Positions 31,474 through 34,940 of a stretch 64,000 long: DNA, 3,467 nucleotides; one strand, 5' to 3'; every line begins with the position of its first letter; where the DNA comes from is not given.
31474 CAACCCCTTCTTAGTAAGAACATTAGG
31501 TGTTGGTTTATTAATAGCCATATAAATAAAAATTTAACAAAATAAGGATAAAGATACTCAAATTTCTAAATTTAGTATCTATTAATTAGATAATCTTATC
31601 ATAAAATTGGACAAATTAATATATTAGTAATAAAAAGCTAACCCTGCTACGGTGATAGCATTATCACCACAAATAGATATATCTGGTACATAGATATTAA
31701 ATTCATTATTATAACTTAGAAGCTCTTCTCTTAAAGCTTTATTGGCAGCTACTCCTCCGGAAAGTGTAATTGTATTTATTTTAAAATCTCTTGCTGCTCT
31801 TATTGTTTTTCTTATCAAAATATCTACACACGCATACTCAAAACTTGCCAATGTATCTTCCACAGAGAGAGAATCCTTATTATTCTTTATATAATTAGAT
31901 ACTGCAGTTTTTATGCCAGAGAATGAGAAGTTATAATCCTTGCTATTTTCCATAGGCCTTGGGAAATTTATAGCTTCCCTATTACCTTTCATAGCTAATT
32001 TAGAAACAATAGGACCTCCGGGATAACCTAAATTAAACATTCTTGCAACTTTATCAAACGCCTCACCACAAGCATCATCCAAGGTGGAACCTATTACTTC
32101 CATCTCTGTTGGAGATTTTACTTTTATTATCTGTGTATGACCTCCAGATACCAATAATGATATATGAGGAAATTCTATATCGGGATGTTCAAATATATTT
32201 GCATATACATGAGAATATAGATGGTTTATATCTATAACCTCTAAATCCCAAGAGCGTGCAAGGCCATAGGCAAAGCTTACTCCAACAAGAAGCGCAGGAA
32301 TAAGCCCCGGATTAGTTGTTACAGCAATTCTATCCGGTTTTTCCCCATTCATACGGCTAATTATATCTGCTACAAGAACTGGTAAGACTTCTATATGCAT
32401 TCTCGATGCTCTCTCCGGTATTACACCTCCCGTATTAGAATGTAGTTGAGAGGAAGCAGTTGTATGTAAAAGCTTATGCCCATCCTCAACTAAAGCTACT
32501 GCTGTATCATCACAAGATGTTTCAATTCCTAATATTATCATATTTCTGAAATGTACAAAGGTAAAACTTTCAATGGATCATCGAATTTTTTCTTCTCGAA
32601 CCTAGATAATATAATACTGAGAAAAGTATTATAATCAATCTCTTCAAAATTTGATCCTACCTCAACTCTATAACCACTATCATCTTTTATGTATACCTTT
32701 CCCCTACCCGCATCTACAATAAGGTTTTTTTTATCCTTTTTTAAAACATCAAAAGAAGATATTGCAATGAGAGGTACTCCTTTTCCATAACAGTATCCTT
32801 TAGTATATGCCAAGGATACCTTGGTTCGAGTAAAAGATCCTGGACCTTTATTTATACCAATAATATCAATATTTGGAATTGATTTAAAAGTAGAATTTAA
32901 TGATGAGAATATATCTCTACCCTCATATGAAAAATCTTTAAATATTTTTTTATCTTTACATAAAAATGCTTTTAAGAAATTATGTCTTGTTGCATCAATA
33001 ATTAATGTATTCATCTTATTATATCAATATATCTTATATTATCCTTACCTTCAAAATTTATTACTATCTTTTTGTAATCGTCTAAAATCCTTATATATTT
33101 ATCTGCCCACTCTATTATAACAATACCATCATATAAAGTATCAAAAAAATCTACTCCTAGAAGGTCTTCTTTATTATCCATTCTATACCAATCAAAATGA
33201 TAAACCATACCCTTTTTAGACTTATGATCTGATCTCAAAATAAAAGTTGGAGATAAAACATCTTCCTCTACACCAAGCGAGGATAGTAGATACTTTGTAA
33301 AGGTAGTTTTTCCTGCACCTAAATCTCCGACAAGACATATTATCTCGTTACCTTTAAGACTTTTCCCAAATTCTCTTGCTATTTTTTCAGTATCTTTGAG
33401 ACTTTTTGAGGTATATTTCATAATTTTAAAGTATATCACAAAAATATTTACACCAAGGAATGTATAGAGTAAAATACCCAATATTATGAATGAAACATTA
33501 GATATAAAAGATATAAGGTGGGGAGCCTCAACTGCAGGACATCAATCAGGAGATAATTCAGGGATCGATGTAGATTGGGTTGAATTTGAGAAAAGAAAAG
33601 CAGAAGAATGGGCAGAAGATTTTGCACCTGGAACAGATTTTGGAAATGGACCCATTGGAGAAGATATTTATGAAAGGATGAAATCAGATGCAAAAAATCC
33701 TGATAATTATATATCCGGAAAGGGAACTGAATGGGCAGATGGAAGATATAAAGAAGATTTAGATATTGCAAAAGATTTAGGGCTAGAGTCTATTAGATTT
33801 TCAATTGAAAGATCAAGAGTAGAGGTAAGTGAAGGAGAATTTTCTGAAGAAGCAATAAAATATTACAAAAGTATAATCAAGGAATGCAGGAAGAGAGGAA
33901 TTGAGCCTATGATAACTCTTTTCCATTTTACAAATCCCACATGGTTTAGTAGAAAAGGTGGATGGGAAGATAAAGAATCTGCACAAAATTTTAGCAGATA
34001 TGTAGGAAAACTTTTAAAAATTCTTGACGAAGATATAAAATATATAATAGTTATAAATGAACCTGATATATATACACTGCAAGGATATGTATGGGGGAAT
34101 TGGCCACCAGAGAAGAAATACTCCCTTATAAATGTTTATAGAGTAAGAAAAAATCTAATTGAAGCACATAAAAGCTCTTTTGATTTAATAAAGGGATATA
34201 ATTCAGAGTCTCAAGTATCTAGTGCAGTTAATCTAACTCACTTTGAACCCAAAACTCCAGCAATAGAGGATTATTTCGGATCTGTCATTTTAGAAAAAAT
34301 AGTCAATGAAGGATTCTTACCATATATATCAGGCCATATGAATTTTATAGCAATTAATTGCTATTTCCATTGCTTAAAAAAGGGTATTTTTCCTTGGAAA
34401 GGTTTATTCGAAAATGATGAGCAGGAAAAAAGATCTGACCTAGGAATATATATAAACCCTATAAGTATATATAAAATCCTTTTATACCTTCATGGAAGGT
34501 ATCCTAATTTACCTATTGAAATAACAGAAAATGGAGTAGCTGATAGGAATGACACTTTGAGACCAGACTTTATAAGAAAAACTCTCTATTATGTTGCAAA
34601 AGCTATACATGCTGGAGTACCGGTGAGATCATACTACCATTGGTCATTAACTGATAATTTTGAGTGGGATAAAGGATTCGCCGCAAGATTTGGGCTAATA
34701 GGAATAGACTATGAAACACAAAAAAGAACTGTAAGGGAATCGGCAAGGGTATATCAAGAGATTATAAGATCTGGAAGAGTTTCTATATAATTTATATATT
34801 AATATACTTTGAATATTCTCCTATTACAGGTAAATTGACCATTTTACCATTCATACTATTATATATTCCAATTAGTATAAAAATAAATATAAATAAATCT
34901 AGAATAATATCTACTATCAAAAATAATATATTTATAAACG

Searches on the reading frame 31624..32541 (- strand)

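Call 66: search_protein_families(library=pfam, proteins=[window:31624-32541:-], max_evalue=0.00001)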
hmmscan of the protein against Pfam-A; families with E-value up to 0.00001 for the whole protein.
window:31624-32541:- (305 aa): 3 families
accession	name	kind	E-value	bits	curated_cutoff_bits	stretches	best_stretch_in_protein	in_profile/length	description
PF00814.31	TsaD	-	4.1e-77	259.9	24.8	1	27-299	6-263/264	tRNA N6-adenosine threonylcarbamoyltransferase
PF22521.2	HypF_C_2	-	1.6e-08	35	27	1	196-297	139-238/241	Carbamoyltransferase, Kae1-like Domain, second subdomain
PF02543.21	Carbam_trans_N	-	3.7e-06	27.1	24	0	214-286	264-332/346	Carbamoyltransferase N-terminus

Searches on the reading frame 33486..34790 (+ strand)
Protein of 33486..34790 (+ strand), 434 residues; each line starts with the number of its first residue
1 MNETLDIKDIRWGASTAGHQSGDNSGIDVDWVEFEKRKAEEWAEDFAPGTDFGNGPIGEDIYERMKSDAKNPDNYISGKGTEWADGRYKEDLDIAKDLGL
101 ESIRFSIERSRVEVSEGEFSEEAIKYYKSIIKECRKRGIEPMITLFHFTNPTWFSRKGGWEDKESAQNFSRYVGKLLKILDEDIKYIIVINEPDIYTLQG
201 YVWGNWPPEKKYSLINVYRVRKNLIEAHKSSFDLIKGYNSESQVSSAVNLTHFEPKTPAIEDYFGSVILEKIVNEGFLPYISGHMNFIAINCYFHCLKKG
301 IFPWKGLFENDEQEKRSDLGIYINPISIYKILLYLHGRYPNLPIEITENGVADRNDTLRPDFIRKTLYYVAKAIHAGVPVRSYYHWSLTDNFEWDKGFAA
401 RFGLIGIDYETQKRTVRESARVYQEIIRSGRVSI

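Call 66: search_protein_families(library=pfam, proteins=[window:33486-34790:+], max_evalue=0.00001)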
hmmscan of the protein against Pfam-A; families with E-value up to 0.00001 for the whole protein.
window:33486-34790:+ (434 aa): 1 family
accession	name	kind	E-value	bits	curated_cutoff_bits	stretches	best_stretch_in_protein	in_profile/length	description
PF00232.24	Glyco_hydro_1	-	1.8e-70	238.1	22.6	2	87-275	59-247/453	Glycosyl hydrolase family 1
